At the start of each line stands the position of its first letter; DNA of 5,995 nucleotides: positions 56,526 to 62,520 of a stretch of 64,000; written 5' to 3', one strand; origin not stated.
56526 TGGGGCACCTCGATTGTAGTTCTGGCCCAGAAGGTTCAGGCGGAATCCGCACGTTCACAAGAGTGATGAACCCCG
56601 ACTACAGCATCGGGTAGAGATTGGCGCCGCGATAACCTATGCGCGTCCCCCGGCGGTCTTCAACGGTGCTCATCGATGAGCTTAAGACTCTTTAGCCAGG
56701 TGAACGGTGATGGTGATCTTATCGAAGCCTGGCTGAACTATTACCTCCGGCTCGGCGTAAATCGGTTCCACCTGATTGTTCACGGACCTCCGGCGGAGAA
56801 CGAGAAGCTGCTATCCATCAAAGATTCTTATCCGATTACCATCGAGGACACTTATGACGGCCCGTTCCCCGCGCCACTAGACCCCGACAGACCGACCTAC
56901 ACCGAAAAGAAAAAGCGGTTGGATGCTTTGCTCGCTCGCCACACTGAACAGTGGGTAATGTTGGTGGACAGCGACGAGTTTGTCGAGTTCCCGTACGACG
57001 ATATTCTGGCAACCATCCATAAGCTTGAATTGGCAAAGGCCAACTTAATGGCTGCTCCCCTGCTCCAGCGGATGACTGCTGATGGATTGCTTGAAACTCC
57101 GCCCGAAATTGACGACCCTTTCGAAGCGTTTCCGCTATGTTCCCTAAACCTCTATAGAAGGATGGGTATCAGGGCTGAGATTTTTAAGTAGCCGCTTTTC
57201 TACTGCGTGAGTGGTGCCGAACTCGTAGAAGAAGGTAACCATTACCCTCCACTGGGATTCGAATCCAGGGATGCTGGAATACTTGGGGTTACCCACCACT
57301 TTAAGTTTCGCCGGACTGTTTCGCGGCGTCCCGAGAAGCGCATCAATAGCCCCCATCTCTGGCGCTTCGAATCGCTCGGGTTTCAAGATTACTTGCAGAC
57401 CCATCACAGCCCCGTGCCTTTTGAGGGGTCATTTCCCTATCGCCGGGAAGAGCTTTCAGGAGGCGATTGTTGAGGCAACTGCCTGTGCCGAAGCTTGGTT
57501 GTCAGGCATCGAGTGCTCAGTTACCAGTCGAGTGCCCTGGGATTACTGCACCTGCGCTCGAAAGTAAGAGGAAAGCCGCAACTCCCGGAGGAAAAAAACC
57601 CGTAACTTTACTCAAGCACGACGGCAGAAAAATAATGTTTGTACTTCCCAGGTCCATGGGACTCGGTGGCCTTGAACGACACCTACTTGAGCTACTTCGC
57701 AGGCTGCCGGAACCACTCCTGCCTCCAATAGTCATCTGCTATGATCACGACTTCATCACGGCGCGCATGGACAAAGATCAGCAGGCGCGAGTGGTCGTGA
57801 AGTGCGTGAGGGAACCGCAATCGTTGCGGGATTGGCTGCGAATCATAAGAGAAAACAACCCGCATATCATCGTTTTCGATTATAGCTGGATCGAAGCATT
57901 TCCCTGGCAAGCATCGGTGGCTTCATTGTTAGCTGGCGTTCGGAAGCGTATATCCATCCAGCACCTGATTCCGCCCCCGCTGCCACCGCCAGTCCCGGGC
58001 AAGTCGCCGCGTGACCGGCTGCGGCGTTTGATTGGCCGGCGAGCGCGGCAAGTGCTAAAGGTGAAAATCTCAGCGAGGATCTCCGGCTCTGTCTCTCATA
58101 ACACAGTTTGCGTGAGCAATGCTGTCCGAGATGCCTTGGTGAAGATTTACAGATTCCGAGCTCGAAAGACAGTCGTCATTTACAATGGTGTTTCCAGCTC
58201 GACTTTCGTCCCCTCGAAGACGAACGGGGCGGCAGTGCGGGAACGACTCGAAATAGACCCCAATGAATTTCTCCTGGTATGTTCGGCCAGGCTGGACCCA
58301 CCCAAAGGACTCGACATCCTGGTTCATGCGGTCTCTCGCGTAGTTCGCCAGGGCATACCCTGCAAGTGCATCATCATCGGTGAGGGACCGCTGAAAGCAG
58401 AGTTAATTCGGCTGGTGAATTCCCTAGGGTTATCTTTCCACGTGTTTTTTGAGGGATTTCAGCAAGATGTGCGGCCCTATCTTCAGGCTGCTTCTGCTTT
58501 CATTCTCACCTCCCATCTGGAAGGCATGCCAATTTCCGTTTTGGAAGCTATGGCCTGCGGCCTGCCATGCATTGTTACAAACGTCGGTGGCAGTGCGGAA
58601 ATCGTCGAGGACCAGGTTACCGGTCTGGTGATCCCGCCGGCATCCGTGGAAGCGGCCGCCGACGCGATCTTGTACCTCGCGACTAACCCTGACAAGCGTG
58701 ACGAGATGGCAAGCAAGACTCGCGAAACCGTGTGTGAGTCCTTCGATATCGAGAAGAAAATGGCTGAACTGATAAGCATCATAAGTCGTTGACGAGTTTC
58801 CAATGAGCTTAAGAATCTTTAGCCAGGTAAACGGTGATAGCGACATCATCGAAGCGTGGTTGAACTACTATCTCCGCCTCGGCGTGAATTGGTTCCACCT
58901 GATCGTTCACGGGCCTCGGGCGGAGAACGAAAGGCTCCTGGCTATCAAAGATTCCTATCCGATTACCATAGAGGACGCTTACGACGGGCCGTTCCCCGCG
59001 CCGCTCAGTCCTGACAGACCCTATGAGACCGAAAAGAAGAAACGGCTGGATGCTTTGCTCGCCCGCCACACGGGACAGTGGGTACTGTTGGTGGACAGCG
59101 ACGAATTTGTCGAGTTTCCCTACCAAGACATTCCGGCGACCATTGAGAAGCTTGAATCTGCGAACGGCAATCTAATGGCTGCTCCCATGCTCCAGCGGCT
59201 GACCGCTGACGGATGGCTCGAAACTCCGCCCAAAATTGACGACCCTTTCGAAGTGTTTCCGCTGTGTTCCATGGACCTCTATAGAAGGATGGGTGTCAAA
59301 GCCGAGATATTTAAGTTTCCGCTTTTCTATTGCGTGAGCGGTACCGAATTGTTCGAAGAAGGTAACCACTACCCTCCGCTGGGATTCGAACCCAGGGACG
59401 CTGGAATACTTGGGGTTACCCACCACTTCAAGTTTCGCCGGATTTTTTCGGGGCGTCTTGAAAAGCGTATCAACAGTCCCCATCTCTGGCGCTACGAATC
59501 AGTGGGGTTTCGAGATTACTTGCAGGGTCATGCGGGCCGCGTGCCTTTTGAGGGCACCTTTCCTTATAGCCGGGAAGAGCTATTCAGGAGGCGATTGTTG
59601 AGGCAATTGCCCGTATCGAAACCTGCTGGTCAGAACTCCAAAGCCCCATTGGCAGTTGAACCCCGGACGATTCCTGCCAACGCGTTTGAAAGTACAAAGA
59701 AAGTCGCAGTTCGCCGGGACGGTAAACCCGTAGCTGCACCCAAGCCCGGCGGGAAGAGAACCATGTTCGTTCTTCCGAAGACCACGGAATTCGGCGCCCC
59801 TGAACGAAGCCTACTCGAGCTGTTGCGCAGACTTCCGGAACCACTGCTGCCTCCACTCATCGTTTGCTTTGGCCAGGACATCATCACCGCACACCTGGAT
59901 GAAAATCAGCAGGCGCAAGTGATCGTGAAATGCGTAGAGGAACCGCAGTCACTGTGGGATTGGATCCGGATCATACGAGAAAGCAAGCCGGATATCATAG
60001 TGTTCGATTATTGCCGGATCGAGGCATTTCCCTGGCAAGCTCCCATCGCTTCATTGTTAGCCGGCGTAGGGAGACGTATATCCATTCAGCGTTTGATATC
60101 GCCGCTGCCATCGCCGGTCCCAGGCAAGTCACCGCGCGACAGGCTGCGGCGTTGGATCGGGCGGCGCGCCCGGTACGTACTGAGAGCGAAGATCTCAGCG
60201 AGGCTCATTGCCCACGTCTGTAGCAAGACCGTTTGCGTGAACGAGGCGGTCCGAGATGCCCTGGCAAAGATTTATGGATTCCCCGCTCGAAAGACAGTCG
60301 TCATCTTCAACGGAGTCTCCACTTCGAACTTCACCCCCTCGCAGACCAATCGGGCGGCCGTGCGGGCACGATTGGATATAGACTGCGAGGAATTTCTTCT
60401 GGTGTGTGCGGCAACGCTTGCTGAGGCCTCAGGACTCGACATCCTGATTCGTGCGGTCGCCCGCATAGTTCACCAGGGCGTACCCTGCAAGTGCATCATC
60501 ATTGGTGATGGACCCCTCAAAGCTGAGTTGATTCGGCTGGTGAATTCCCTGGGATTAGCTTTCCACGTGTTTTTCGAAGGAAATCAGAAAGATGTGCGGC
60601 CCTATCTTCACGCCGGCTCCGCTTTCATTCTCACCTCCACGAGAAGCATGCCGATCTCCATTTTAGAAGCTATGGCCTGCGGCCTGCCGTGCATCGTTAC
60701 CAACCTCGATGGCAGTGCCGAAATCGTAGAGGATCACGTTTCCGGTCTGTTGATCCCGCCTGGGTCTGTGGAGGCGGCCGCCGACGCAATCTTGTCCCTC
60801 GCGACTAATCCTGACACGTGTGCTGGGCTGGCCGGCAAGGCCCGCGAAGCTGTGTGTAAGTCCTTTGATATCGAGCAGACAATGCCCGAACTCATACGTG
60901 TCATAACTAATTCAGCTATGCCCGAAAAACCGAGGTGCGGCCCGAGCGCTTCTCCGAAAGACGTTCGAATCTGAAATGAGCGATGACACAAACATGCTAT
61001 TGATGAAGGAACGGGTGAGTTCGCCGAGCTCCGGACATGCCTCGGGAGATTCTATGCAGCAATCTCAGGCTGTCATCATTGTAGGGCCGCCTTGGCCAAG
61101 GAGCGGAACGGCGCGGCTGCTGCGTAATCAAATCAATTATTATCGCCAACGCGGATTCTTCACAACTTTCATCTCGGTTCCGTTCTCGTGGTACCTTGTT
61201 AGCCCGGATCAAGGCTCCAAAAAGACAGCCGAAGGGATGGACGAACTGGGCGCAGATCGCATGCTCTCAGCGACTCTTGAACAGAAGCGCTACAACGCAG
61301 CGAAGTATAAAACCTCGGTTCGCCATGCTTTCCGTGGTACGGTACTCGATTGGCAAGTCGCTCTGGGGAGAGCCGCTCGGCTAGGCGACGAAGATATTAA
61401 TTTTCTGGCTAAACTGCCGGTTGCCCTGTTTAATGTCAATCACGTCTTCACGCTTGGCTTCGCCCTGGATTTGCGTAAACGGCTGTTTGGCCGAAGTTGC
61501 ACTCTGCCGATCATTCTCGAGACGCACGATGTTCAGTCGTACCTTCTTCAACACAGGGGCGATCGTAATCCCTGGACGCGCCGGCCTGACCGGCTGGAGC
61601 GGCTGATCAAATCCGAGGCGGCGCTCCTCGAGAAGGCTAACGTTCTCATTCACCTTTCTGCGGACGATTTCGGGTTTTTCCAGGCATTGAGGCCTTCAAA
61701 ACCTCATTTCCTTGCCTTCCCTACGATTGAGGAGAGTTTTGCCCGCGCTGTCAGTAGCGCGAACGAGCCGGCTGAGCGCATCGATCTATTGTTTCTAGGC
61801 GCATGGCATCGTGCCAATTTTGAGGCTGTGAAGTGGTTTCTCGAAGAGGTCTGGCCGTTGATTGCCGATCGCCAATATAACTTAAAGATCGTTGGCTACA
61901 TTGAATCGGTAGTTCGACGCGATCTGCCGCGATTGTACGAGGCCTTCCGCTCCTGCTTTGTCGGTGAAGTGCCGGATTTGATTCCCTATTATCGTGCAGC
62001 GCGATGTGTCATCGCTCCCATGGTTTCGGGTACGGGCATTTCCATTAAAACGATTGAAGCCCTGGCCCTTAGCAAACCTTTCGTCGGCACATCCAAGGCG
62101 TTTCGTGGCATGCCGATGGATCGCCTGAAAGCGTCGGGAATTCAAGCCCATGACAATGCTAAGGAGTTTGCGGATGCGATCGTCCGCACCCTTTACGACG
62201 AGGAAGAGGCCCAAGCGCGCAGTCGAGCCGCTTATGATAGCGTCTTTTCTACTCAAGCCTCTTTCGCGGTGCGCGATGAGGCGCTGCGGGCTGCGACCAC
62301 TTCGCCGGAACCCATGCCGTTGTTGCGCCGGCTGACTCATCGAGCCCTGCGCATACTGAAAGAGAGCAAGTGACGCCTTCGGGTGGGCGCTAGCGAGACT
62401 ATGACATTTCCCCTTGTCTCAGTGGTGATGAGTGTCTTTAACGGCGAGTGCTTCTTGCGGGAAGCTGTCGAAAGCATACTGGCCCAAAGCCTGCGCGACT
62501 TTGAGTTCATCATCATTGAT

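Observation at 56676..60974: Tandem duplicate of a bifunctional GT-A+GT4 glycosyltransferase with reciprocal domain decay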

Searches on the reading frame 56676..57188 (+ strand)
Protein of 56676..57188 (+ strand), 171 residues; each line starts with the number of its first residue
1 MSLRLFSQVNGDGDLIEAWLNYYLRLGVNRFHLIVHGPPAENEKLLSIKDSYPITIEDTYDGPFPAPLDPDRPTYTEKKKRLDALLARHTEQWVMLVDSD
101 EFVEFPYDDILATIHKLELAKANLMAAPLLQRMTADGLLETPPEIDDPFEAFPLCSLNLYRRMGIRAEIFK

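Call 4: search_protein_families(library=pfam, proteins=[window:56676-57188:+], max_evalue=0.01)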
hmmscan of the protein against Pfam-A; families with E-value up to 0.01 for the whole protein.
window:56676-57188:+ (171 aa): 1 family
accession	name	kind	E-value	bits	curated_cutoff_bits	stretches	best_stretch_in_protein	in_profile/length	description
PF13704.12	Glyco_tranf_2_4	-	7.3e-09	36.5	27.5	1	13-107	4-88/98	Glycosyl transferase family 2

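Call 5: search_protein_families(library=ncbifam, proteins=[window:56676-57188:+], max_evalue=0.01)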
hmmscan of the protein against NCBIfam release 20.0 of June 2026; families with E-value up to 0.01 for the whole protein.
window:56676-57188:+ (171 aa): 0 families

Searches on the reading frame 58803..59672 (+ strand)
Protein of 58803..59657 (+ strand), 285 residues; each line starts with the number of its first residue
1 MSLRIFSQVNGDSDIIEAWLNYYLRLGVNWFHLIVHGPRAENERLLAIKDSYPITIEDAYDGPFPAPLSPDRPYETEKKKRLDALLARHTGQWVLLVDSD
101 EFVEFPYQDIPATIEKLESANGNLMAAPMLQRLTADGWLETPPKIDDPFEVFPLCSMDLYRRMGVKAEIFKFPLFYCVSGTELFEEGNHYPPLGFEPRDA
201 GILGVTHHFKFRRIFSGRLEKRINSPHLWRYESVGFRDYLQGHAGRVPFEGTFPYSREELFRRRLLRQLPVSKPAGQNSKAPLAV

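Call 24: search_solved_structures(query=window:58803-59657:+, max_evalue=1)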
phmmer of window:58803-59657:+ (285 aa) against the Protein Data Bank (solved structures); distinct sequences matched with E-value up to 1: 3.
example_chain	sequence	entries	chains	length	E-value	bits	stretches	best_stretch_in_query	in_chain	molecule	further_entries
9h8w_A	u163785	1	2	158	0.3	13.5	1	101-201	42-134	Ecotin family protein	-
9h6o_C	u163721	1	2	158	0.43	13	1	98-200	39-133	Ecotin-like protein 2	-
9fxe_A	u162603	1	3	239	1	11.8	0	157-213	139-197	Purine nucleoside phosphorylase DeoD-type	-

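Call 39: predict_structure(alignment_id=A2)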
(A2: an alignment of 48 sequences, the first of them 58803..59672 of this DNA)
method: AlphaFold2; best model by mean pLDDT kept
length: 290 residues; sequences in the alignment: 48
mean_pLDDT: 89.7   pTM: 0.87
mean pLDDT of the five models: 89.7, 88.9, 83.5, 59.2, 56.3
residues with pLDDT >= 90: 209; 70-90: 58; 50-70: 9; < 50: 14
segments of 3 or more residues with pLDDT < 50: 277-290
pLDDT, mean of each block of 10 residues (from residue 1): 91 93 97 93 94 96 72 87 96 96 98 97 97 94 89 95 86 97 92 91 96 90 87 91 93 97 96 57 43
secondary structure, 60 per line:
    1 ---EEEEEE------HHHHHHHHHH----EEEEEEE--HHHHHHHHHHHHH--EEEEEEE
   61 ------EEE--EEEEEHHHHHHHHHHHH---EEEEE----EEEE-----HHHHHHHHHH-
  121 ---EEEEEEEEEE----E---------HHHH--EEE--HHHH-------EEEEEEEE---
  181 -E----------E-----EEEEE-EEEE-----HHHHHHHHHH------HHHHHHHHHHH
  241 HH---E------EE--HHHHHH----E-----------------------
elements in order: E4-9 H16-25 E30-36 H39-51 E54-60 E67-69 E72-76 H77-88 E92-96 E101-104 H110-119 E124-133 H148-151 E154-156 H159-162 E170-177 E199-203 E205-208 H214-223 H230-242 H257-262

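Call 41: fold_search(model_id=the predicted structure, library=pdb)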
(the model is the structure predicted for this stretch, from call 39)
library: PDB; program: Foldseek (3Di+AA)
matches with E <= 10: 1603; with E <= 0.001: 42
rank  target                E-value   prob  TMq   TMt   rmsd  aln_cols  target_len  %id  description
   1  7msn_B                3.8e-06  1.00  0.42  0.31   6.6       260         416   14  SunS glycosin S-glycosyltransferase (released 2022-04-13)
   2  7zvj_A                7.1e-06  1.00  0.39  0.21  12.2       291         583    8  Homodimeric structure of LARGE1 (released 2022-11-30)
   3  7msp_B                9.2e-06  1.00  0.43  0.39   7.3       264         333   12  SunS glycosin S-glycosyltransferase (released 2022-04-13)
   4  7msp_A                9.2e-06  1.00  0.42  0.38   6.8       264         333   12  SunS glycosin S-glycosyltransferase (released 2022-04-13)
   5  7ui7_A                1.3e-05  1.00  0.38  0.20  12.2       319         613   11  CryoEM structure of LARGE1 from C2 reconstruction (released 2023-03-08)
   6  7x8j_B                1.7e-05  1.00  0.28  0.24   7.1       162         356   14  Arabidopsis GDP-D-mannose pyrophosphorylase (VTC1) structure (unliganded) (released 2022-05-18)
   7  7ui6_A                2.4e-05  1.00  0.40  0.21  12.5       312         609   10  CryoEM structure of LARGE1 from C1 reconstruction (released 2023-03-08)
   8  7x8k_C                2.4e-05  1.00  0.28  0.23   7.8       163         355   13  Arabidopsis GDP-D-mannose pyrophosphorylase (VTC1) structure (product-bound) (released 2022-05-18)
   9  7x8k_A                2.7e-05  1.00  0.28  0.23   6.0       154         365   14  Arabidopsis GDP-D-mannose pyrophosphorylase (VTC1) structure (product-bound) (released 2022-05-18)
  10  9omn_B                2.7e-05  1.00  0.34  0.36  12.9       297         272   12  WrtF fucosyltransferase - GDP-2-deoxy-2-fluoro-beta-L-fucose (released 2025-10-29)
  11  9omk_B                3.7e-05  0.99  0.33  0.37  12.0       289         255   12  WrtF fucosyltransferase - trisaccharide acceptor (released 2025-10-29)
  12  9jn3_B                5.1e-05  1.00  0.28  0.28   4.9       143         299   12  Crystal structure of AvpGT in complex with Ara-A (released 2025-01-29)
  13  9omh_D                5.4e-05  1.00  0.29  0.31  10.1       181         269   12  WrtF fucosyltransferase - Apo (released 2025-10-29)
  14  7zvj_B                5.8e-05  1.00  0.32  0.17   5.6       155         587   12  Homodimeric structure of LARGE1 (released 2022-11-30)
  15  9e1t_A                5.8e-05  1.00  0.43  0.23  12.1       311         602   11  CryoEM structure of LARGE1 bound to UDP-GlcA (released 2025-02-12)
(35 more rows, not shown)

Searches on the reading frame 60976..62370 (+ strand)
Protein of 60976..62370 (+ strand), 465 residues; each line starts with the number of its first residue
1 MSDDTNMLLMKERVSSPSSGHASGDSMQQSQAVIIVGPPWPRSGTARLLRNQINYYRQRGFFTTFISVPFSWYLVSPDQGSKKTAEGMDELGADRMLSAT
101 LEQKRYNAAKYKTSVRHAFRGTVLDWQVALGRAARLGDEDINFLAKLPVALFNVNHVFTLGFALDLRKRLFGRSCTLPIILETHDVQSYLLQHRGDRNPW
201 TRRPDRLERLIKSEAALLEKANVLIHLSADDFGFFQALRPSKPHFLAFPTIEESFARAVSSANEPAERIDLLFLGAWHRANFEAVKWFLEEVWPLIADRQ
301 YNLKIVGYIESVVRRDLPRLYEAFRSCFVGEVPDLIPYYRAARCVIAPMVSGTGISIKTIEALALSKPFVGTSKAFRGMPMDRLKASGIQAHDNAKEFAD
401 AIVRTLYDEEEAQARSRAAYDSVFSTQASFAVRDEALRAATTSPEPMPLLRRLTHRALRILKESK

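Call 4: search_protein_families(library=pfam, proteins=[window:60976-62370:+], max_evalue=0.01)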
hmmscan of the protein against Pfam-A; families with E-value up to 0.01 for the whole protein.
window:60976-62370:+ (465 aa): 2 families
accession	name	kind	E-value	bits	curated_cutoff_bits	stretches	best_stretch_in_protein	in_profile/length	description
PF13692.12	Glyco_trans_1_4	-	3.4e-19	69.9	27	1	270-407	3-141/142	Glycosyl transferases group 1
PF00534.26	Glycos_transf_1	-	6.2e-06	26.3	26.4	1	325-420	74-170/172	Glycosyl transferases group 1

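Call 5: search_protein_families(library=ncbifam, proteins=[window:60976-62370:+], max_evalue=0.01)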
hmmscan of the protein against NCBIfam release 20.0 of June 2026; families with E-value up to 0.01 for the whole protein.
window:60976-62370:+ (465 aa): 1 family
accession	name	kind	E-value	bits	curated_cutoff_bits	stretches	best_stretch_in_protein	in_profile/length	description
TIGR03087.1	stp1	hypoth_equivalog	2.4e-20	73.1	316.65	1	255-425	210-379/397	TIGR03087 family PEP-CTERM/XrtA system glycosyltransferase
